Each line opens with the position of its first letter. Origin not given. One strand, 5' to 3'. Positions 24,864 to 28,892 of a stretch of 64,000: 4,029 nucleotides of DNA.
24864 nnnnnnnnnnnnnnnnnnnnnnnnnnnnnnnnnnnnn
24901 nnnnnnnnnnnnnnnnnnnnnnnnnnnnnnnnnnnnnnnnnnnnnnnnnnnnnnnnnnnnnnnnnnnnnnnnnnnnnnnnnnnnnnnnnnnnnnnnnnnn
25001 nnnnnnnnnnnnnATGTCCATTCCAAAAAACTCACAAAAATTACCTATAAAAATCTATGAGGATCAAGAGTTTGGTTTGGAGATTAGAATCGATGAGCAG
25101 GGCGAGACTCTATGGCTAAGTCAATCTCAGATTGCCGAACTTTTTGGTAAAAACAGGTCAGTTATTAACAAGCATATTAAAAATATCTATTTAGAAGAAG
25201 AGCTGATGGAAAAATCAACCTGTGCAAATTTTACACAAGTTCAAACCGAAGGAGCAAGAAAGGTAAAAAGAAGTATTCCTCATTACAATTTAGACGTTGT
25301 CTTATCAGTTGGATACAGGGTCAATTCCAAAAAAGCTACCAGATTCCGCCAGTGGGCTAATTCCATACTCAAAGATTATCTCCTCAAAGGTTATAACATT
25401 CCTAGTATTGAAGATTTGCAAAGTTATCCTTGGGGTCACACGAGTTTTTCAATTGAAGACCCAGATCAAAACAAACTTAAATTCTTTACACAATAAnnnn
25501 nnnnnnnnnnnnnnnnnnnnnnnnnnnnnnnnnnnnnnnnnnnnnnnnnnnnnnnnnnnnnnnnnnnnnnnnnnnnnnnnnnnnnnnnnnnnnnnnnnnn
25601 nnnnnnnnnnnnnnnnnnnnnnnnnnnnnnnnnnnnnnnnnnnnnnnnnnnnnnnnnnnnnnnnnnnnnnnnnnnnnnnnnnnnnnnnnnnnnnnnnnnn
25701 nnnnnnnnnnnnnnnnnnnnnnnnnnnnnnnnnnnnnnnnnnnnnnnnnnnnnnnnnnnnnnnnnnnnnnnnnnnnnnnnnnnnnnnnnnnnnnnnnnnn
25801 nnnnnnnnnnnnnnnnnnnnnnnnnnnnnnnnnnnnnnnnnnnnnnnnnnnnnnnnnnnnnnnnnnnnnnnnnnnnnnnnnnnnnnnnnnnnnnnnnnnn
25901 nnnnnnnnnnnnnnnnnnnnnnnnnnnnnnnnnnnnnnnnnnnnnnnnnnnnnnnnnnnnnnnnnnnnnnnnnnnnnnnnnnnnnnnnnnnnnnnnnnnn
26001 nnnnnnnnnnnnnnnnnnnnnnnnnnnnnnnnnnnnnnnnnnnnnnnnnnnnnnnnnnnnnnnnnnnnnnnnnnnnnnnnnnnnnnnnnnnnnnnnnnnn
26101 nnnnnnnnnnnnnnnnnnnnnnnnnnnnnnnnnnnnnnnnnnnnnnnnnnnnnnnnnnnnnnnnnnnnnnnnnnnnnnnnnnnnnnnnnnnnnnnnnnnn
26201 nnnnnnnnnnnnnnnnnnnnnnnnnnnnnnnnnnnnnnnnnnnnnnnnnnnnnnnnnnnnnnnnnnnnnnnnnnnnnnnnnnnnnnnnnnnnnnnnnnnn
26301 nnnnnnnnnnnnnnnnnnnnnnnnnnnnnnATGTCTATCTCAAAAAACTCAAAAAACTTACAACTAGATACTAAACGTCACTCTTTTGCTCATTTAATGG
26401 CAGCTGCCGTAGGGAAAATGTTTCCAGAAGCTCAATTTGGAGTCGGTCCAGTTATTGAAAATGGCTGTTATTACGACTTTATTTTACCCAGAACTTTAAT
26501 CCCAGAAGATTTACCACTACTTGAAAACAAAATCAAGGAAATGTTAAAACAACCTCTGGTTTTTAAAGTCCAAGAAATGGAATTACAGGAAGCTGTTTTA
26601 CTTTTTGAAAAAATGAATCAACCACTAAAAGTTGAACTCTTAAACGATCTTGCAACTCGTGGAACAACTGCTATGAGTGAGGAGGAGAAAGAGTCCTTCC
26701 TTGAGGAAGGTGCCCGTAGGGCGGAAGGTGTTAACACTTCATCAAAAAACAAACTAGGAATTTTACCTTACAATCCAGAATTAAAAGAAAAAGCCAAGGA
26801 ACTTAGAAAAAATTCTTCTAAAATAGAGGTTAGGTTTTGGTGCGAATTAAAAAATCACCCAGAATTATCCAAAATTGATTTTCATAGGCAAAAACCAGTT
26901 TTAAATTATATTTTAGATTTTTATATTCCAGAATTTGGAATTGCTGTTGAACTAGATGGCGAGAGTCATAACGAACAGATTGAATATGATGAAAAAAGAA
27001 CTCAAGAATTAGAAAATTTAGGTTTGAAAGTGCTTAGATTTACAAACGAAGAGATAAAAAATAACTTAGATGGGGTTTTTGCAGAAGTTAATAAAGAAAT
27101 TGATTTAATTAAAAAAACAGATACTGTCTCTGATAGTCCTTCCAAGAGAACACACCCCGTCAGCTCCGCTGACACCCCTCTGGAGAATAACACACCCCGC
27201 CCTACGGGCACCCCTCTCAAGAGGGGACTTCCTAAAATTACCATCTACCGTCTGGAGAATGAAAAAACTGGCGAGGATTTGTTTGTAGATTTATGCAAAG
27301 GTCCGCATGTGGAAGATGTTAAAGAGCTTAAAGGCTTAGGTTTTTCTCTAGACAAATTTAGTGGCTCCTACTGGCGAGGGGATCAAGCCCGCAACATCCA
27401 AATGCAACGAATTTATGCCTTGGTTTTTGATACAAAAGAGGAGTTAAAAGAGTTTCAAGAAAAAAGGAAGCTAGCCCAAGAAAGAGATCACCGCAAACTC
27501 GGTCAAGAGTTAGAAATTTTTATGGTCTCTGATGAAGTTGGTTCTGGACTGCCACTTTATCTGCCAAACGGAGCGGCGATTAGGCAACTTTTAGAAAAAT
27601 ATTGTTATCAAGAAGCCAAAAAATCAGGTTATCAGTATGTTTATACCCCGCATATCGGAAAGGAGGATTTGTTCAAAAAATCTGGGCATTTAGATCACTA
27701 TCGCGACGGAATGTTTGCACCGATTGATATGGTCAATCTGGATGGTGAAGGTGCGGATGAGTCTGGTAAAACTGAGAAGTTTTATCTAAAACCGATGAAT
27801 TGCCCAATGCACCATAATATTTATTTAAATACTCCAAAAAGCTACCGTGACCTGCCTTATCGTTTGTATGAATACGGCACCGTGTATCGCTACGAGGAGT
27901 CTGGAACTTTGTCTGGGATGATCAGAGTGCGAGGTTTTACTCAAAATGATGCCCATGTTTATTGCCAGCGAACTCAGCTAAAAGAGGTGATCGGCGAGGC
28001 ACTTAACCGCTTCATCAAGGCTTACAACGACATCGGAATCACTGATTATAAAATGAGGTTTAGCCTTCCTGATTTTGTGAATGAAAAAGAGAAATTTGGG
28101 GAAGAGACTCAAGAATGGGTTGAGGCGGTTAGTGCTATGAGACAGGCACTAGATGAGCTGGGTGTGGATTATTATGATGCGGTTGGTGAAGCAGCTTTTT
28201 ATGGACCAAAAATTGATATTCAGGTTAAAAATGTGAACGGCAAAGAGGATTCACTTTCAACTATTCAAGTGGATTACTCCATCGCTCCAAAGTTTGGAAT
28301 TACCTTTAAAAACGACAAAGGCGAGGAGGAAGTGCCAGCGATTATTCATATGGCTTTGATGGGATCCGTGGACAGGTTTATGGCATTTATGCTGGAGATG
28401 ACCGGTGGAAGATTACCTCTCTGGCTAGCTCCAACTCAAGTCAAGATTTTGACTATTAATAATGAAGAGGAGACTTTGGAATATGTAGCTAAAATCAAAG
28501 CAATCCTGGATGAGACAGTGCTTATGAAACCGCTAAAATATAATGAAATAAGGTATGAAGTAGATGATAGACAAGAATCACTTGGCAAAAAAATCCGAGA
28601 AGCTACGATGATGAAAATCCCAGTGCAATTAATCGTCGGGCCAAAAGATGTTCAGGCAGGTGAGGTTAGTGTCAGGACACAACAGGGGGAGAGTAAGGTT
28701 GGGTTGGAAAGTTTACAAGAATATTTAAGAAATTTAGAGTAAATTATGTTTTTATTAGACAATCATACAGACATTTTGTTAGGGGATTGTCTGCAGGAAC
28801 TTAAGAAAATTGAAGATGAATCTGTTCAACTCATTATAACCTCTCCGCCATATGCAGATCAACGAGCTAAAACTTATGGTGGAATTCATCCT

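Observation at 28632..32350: Three direct copies of the thrS 3' end delimit an array of small gene cassettes, with no recombinase in sight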

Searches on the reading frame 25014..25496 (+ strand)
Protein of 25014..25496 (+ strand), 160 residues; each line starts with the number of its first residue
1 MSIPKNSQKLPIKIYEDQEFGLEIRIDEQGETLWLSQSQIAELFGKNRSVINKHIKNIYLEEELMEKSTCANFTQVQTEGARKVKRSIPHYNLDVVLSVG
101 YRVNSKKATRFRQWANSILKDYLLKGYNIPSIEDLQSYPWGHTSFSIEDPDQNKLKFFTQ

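Call 10: search_protein_families(library=pfam, proteins=[window:25014-25496:+], max_evalue=0.001)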
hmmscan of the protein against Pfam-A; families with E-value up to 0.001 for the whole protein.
window:25014-25496:+ (160 aa): 2 families
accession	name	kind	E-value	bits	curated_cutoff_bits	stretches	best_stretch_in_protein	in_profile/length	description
PF13310.11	Virulence_RhuM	-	1.5e-23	83.9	33.7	1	68-129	1-62/252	Virulence protein RhuM family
PF09669.15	Phage_pRha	-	0.00042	21.3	29.9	1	38-112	4-79/91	Phage regulatory protein Rha (Phage_pRha)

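Call 62: search_protein_families(library=padloc, proteins=[window:25014-25496:+], max_evalue=0.001)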
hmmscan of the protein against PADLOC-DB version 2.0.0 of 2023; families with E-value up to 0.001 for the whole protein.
window:25014-25496:+ (160 aa): 38 families (the best 25 are shown)
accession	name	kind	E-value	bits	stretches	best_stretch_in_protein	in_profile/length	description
PDLC04854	PDC-S05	-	5.8e-56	187.5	1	11-129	5-123/212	-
PDLC04872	PDC-S05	-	1.6e-53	178.6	1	10-130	5-125/152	-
PDLC04965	PDC-S23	-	3.7e-53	179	1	10-129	5-124/327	-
PDLC04964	PDC-S23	-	7.8e-51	171.2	1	11-129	5-123/331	-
PDLC04876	PDC-S05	-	3.5e-49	164.9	1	9-129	7-127/174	-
PDLC04879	PDC-S05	-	1.9e-48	163.3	1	13-130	8-123/285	-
PDLC04853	PDC-S05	-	4.8e-47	158.7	1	11-129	7-125/336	-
PDLC04851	PDC-S05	-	1.2e-46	157.4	1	6-129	6-129/342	-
PDLC04858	PDC-S05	-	3.8e-46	154.3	1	11-130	6-122/138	-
PDLC04852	PDC-S05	-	9.5e-46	154.3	1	8-129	9-130/346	-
PDLC04963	PDC-S23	-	2.2e-45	153.4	1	12-129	4-116/312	-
PDLC04868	PDC-S05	-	8.7e-43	144.7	1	12-129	8-125/335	-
PDLC04870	PDC-S05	-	2.9e-42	142.5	1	7-129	6-125/214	-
PDLC04874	PDC-S05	-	1.9e-40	136.1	1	10-129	6-120/165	-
PDLC04843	PDC-S05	-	4.8e-40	135.8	1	10-129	6-122/330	-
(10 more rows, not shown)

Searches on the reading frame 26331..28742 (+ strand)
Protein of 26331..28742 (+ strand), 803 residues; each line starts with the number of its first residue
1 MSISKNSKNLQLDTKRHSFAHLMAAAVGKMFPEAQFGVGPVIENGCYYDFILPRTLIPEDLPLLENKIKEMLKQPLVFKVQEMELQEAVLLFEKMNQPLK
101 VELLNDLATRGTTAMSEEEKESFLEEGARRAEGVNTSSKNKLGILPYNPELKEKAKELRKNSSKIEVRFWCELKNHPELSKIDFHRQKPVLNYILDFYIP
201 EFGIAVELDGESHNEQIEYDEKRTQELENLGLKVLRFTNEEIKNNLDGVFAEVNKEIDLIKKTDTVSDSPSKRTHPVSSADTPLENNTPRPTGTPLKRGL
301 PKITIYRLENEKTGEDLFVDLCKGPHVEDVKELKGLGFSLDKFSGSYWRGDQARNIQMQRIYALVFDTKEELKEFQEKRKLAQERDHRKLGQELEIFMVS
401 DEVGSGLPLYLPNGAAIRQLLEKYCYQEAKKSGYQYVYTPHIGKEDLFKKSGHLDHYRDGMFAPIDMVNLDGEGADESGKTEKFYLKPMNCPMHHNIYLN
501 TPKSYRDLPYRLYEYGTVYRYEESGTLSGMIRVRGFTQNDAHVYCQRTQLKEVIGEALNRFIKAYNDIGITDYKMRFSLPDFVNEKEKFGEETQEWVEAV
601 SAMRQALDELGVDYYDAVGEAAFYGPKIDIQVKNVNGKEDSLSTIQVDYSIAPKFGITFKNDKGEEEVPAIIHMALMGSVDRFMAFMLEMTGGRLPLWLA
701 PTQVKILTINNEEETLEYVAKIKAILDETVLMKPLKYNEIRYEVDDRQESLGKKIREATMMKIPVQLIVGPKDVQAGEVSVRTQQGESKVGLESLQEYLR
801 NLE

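Call 8: search_protein_families(library=pfam, proteins=[window:26331-28742:+], max_evalue=0.01)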
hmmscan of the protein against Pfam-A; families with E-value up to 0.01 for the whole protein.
window:26331-28742:+ (803 aa): 5 families
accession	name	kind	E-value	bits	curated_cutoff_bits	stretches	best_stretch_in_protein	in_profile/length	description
PF00587.30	tRNA-synt_2b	-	1.2e-37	130.2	29.3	1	481-689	8-177/179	tRNA synthetase class II core domain (G, H, P, S and T)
PF04480.18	DUF559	-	3.8e-28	98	20.6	1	151-257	3-108/109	Protein of unknown function (DUF559)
PF03129.25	HGTP_anticodon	-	4.1e-15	56.1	21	1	703-801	1-93/94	Anticodon binding domain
PF18741.7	MTES_1575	-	8.5e-06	26.2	38.2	1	183-256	15-95/96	REase_MTES_1575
PF07973.19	tRNA_SAD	-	8.7e-05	22.9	24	1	304-362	2-44/44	Threonyl and Alanyl tRNA synthetase second additional domain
